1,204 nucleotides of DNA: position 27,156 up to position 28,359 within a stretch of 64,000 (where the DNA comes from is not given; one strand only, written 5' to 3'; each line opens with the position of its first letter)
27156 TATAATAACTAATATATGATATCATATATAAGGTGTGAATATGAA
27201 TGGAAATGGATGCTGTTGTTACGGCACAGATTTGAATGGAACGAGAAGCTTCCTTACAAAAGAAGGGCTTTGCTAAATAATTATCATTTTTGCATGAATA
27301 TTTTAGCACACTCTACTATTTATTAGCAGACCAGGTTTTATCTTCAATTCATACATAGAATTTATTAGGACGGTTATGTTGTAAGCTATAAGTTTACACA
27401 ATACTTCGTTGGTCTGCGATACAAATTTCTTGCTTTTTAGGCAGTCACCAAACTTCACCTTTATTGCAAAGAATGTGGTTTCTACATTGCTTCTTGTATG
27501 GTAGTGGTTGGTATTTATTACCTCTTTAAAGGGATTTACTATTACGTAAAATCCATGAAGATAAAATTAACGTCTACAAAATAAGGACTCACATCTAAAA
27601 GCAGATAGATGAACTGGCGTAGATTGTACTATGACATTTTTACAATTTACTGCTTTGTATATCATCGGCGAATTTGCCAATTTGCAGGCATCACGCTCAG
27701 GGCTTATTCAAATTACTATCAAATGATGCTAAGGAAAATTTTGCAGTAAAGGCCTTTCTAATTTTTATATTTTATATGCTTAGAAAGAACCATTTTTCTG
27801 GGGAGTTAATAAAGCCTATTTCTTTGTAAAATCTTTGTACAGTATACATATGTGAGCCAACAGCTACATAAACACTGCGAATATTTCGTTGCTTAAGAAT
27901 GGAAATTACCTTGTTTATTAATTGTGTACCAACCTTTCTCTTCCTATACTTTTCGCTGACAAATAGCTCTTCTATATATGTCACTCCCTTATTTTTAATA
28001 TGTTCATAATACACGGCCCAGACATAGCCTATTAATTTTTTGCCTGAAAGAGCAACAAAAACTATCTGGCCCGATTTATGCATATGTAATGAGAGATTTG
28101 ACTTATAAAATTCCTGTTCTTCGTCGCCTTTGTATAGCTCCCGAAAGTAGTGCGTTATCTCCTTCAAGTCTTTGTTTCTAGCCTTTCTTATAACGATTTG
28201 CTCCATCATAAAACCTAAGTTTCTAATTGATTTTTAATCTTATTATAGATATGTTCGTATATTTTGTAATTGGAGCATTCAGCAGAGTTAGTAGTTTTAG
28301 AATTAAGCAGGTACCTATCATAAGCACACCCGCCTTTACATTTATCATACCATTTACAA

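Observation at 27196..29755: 2.38-kb IS-derived element with a 10-bp target duplication splits a small gene and carries non-transposase cargo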

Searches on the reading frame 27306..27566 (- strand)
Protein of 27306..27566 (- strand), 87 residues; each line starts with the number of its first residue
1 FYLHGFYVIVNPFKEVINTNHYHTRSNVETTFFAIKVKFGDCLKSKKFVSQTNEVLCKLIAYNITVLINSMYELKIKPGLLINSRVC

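Call 9: search_protein_families(library=pfam, max_evalue=1, proteins=[window:27306-27566:-])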
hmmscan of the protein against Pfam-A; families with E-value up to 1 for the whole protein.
seq(87 aa): 1 family
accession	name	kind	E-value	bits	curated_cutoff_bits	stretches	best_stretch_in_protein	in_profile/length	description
PF01609.27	DDE_Tnp_1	-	0.0014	18.9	23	1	20-64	155-200/200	Transposase DDE domain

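Call 10: search_protein_families(library=ncbifam, max_evalue=1, proteins=[window:27306-27566:-])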
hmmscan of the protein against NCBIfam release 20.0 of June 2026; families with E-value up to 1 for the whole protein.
seq(87 aa): 3 families
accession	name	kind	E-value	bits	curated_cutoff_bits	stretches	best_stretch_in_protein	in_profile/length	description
NF033579.1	transpos_IS5_2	equivalog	5.7e-11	42.4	140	1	19-65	242-288/289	IS5 family transposase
NF033592.1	transpos_IS4_1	equivalog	0.087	11.9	115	1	21-67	283-330/332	IS4 family transposase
NF033539.1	transpos_IS1380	equivalog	0.2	10.2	180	1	20-69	326-376/419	IS1380 family transposase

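Call 18: find_homologous_proteins(query=window:27306-27566:-, max_evalue=0.001)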
Query seq(87 aa) (87 aa): 26 proteins with E <= 0.001 among 33 candidates.
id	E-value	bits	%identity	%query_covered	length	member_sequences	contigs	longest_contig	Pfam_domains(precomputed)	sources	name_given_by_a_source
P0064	2.1e-34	135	97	77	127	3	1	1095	PF01609.28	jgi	-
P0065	8.6e-26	107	80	70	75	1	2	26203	-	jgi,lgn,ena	jgi:hypothetical protein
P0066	6.9e-25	104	83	68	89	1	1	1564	PF01609.28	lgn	-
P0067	7.6e-25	104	79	71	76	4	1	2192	PF01609.28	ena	-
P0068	1.2e-24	104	75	72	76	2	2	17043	-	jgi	jgi:transposase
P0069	1.7e-24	103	79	70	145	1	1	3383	PF01609.28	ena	-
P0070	1.1e-23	101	84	67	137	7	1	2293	PF01609.28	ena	-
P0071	2.6e-23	99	79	70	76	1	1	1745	-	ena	-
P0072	3.1e-23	99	79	70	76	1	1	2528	-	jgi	-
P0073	5.2e-23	98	77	70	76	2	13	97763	-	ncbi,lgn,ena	-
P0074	6.5e-22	95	79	64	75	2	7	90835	-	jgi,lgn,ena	jgi:hypothetical protein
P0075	2.1e-21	93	76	71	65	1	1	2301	-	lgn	-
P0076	2.3e-21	93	70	76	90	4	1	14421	-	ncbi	-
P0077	1.5e-19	87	75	66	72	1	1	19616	-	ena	-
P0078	2.9e-19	87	70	70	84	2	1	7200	-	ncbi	ncbi:MAG: hypothetical protein QXZ36_06710 [Thermoproteota archaeon]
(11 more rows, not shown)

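Call 20: find_encoding_contigs(protein=P0064, flank=10000, max_places=5)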
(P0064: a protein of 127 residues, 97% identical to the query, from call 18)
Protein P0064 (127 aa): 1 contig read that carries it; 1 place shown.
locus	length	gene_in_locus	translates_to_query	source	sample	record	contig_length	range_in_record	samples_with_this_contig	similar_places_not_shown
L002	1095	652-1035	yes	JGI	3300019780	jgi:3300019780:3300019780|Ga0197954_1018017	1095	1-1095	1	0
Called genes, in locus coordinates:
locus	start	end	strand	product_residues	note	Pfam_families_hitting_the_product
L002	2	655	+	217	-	?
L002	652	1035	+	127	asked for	PF01609:DDE_Tnp_1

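Call 39: find_encoding_contigs(protein=P0069, flank=4000, max_places=4)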
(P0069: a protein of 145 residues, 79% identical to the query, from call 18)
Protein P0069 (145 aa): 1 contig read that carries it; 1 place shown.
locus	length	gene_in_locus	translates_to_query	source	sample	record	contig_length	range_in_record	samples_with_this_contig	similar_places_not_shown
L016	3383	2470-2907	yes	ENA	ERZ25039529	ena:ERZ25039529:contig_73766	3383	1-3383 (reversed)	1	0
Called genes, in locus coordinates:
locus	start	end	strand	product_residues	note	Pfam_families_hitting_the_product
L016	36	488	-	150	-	PF13737:DDE_Tnp_1_5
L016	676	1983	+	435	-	PF09254:FokI_cleav_dom, PF04471:Mrr_cat (weak)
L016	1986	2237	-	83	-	-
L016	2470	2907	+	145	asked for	PF01609:DDE_Tnp_1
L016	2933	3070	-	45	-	-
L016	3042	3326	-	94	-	-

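Call 62: find_encoding_contigs(protein=P0073, flank=5000, max_places=8)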
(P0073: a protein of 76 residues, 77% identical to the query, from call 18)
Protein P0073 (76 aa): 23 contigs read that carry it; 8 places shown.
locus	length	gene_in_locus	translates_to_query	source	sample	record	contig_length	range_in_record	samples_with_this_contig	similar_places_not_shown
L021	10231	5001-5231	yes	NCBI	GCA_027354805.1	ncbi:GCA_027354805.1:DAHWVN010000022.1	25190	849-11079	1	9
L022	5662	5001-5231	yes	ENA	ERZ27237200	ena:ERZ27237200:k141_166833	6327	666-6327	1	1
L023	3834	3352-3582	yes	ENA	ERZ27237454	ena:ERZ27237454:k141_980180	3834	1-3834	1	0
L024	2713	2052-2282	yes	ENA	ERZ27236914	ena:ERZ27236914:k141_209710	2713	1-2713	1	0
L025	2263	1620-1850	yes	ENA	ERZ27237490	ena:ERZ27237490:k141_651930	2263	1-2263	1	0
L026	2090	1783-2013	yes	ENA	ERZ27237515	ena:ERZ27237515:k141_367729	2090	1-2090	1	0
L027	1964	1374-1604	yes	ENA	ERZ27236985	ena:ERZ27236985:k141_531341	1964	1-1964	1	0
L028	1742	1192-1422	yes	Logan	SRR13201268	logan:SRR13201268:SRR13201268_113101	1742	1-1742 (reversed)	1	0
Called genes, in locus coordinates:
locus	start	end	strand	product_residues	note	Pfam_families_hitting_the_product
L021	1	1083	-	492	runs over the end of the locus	PF09491:RE_AlwI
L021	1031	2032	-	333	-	PF02086:MethyltransfD12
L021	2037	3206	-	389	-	PF02086:MethyltransfD12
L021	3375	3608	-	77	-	-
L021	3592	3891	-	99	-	-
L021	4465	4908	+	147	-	PF01609:DDE_Tnp_1 (weak)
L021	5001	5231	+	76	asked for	-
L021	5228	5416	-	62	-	-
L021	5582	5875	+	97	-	PF01868:RNase_P-MRP_p29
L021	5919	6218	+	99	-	PF00366:Ribosomal_S17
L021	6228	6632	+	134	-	PF00238:Ribosomal_L14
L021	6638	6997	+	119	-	PF16906:Ribosomal_L26, PF00467:KOW (weak)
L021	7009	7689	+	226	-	PF01479:S4, PF00900:Ribosomal_S4e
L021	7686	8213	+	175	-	PF00281:Ribosomal_L5, PF00673:Ribosomal_L5_C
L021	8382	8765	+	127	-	PF00410:Ribosomal_S8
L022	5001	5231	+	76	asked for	-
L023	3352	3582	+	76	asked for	-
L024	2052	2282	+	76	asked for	-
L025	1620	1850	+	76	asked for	-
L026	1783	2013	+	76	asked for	-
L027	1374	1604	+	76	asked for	-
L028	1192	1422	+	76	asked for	-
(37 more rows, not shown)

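Call 71: search_protein_representatives(protein=P0064)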
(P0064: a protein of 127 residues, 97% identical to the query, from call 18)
Query: 127 residues. Proteins with E-value up to 0.001 (for the whole library): 2399; up to 1e-10: 1225; up to 1e-30: 21. The best 150 are listed.
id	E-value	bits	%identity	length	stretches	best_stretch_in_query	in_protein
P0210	7.0e-38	145.7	60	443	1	1-121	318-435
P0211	3.5e-37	143.5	56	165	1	2-122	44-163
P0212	4.5e-36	139.9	62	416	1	1-119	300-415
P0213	7.0e-34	132.8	59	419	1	1-122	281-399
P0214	3.1e-33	130.7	55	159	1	2-119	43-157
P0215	3.3e-33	130.6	55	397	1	1-125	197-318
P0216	3.4e-33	130.6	53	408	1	1-121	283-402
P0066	3.8e-33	130.5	75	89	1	33-119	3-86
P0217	9.1e-33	129.2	55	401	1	1-120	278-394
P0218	2.3e-32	127.9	51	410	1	1-118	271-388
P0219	2.8e-32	127.7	57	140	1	1-119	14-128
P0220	8.2e-32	126.2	48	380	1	1-120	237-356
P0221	8.3e-32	126.1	55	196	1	1-122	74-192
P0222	8.7e-32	126.1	54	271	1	1-122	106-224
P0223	1.9e-31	125.0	51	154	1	1-119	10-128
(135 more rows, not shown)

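Call 72: search_protein_families(library=ncbifam, max_evalue=0.001, proteins=[P0210, P0212, P0213])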
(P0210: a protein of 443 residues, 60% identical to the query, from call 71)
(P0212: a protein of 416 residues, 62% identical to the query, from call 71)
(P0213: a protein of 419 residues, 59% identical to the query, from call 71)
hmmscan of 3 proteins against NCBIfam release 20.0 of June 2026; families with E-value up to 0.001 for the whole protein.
P0210 (443 aa): 7 families
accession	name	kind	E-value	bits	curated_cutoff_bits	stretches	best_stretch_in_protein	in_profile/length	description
NF033579.1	transpos_IS5_2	equivalog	1.5e-38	132.9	140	1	131-419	2-288/289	IS5 family transposase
NF033551.1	transpos_IS1182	equivalog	4e-12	45.8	270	1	274-350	269-345/488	IS1182 family transposase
NF033581.1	transpos_IS5_4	equivalog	1.3e-09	37.9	140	1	262-401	145-266/285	IS5 family transposase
NF033593.1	transpos_ISNCY_1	equivalog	1.3e-08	34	325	1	284-421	312-442/444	ISNCY family transposase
NF033592.1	transpos_IS4_1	equivalog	8.9e-08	31.6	115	1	369-421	277-330/332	IS4 family transposase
NF033580.1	transpos_IS5_3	equivalog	2.1e-07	30.7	110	1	264-391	117-230/258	IS5 family transposase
NF033520.1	transpos_IS982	equivalog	4.8e-05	23.1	130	1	283-418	123-241/243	IS982 family transposase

P0212 (416 aa): 8 families
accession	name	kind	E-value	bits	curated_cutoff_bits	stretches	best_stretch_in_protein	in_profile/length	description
NF033579.1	transpos_IS5_2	equivalog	1.9e-38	132.6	140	1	114-401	3-288/289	IS5 family transposase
NF033551.1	transpos_IS1182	equivalog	1.3e-13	50.7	270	1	256-330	269-344/488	IS1182 family transposase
NF033593.1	transpos_ISNCY_1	equivalog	1.3e-10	40.6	325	1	266-403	312-442/444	ISNCY family transposase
NF033592.1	transpos_IS4_1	equivalog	1.4e-09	37.5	115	1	167-334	43-214/332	IS4 family transposase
NF033580.1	transpos_IS5_3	equivalog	2e-09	37.4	110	1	202-372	75-229/258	IS5 family transposase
NF033581.1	transpos_IS5_4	equivalog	2.5e-07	30.3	140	1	254-376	154-259/285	IS5 family transposase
NF033520.1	transpos_IS982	equivalog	9.3e-05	22.1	130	0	265-400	123-241/243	IS982 family transposase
NF033539.1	transpos_IS1380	equivalog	0.00086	18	180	0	351-407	321-378/419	IS1380 family transposase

P0213 (419 aa): 2 families
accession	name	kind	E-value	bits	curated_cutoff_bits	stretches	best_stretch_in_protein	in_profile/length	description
NF033579.1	transpos_IS5_2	equivalog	2.1e-27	96.3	140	1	196-382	104-288/289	IS5 family transposase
NF033551.1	transpos_IS1182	equivalog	2.2e-07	30.1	270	1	234-316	269-349/488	IS1182 family transposase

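Call 73: search_protein_families(library=pfam, max_evalue=0.001, proteins=[P0210, P0212, P0213])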
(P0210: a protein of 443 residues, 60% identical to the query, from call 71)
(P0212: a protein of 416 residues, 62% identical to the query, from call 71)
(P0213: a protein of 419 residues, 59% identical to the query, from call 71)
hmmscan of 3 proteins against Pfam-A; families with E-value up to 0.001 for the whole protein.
P0210 (443 aa): 1 family
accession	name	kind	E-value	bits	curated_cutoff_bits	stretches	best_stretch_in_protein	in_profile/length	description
PF01609.27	DDE_Tnp_1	-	4.4e-19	69.5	23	1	243-418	6-200/200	Transposase DDE domain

P0212 (416 aa): 1 family
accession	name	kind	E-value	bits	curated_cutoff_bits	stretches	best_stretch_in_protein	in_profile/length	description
PF01609.27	DDE_Tnp_1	-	4.1e-22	79.4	23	1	224-400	5-200/200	Transposase DDE domain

P0213 (419 aa): 2 families
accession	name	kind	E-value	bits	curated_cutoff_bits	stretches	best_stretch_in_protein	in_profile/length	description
PF01609.27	DDE_Tnp_1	-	5.3e-13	49.6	23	1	200-381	4-200/200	Transposase DDE domain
PF04434.22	SWIM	-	0.00013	21.8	19.6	1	38-62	12-34/38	SWIM zinc finger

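Call 74: find_encoding_contigs(protein=P0070, flank=3000, max_places=4)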
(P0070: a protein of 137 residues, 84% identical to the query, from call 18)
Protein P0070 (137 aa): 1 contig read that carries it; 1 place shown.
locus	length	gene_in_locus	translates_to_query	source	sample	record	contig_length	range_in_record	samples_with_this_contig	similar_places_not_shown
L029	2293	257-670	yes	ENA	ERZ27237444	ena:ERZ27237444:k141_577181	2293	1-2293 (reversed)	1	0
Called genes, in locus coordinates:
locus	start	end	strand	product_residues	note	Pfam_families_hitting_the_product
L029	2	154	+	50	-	?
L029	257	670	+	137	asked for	PF01609:DDE_Tnp_1 (weak)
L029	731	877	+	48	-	-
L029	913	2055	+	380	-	-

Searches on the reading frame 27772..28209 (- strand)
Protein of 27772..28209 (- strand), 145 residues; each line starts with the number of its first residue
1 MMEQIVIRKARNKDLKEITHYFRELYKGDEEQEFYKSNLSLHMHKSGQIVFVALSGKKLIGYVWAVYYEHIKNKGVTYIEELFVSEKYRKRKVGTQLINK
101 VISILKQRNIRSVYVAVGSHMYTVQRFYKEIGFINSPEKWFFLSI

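Call 9: search_protein_families(library=pfam, max_evalue=1, proteins=[window:27772-28209:-])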
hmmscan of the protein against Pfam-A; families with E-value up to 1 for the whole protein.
window:27772-28209:- (145 aa): 13 families
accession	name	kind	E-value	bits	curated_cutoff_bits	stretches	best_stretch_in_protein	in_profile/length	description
PF00583.31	Acetyltransf_1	-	5.9e-18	65.7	20.7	1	18-133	4-116/116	Acetyltransferase (GNAT) family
PF13673.13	Acetyltransf_10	-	5.7e-14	52.6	23.6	1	27-136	6-110/128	Acetyltransferase (GNAT) domain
PF13508.13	Acetyltransf_7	-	5.4e-12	46.3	27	1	48-134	3-83/84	Acetyltransferase (GNAT) domain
PF13420.13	Acetyltransf_4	-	2.9e-08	34.3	24.3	1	7-133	1-134/155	Acetyltransferase (GNAT) domain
PF08444.16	Gly_acyl_tr_C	-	0.00016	22.3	27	1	86-140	29-82/89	Aralkyl acyl-CoA:amino acid N-acyltransferase, C-terminal region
PF13527.13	Acetyltransf_9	-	0.00017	22.1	25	1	7-133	2-124/127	Acetyltransferase (GNAT) domain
PF08445.16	FR47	-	0.00033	21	22.1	1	69-136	15-80/86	FR47-like protein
PF14542.12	Acetyltransf_CG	-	0.0066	17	30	1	67-111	16-59/80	GCN5-related N-acetyl-transferase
PF17764.6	PriA_3primeBD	-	0.022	15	22.7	1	35-83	14-62/96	3'DNA-binding domain (3'BD)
PF13880.12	Acetyltransf_13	-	0.053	13.8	22.8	1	79-102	7-30/69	ESCO1/2 acetyl-transferase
PF13451.12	zf_Tbcl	-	0.065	13.6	24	0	125-138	21-34/48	Probable treble clef domain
PF13480.13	Acetyltransf_6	-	0.11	13.1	22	1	31-118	55-137/143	Acetyltransferase (GNAT) domain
PF17013.11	Acetyltransf_15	-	0.15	11.9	35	1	14-108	12-104/210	Putative acetyl-transferase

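Call 10: search_protein_families(library=ncbifam, max_evalue=1, proteins=[window:27772-28209:-])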
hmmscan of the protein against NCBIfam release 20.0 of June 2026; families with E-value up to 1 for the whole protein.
window:27772-28209:- (145 aa): 37 families (the best 25 are shown)
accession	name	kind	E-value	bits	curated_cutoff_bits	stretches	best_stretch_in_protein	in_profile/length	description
NF002959.0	PRK03624.1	equivalog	2.2e-10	40.4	124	1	3-136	5-132/147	GNAT family acetyltransferase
NF043067.1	AAC_6p_group_E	equivalog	3.7e-09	36.6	140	1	11-133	2-127/140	aminoglycoside 6'-N-acetyltransferase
TIGR01575.1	rimI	equivalog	1.2e-08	35.2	86.4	1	15-134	2-113/132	ribosomal protein S18-alanine N-acetyltransferase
NF053587.1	SpmdActasePaiA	equivalog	2.9e-08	33.7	250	1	34-143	45-157/172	spermidine/spermine N(1)-acetyltransferase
NF033083.0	AAC_3_I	equivalog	1.4e-07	31.8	200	1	26-132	29-133/145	AAC(3)-I family aminoglycoside N-acetyltransferase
NF005840.0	PRK07757.1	equivalog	1.2e-06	28.5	154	1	4-134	2-119/153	N-acetyltransferase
NF000360.1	sat4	exception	4e-06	27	380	1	24-133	48-153/180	streptothricin N-acetyltransferase Sat4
NF007644.0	PRK10314.1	equivalog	1.5e-05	24.9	171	1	77-135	75-131/153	GNAT family N-acetyltransferase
NF000482.1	AAC_3_XI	exception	1.7e-05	24.7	300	1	50-135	50-134/148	aminoglycoside N-acetyltransferase AAC(3)-XI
NF007025.1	PRK09491.1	equivalog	9.6e-05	22.4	173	1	82-134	68-120/145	ribosomal protein S18-alanine N-acetyltransferase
NF005921.0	PRK07922.1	equivalog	0.00027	20.6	180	1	3-118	5-113/170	amino-acid N-acetyltransferase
TIGR03448.1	mycothiol_MshD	equivalog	0.00033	20.1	163.1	1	47-135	200-287/294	mycothiol synthase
NF000108.1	AAC_2p_Ia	exception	0.0006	19.9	350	1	43-110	39-112/178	aminoglycoside N-acetyltransferase AAC(2')-Ia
NF000165.3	AAC_6p_Entco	exception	0.00064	19.6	300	1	43-114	40-108/178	aminoglycoside N-acetyltransferase AAC(6')-Ii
NF041716.1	HxA_phane_GNAT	equivalog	0.0011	18.9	250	1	76-139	82-146/152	cyclophane-containing RiPP N-acetyltransferase HaaN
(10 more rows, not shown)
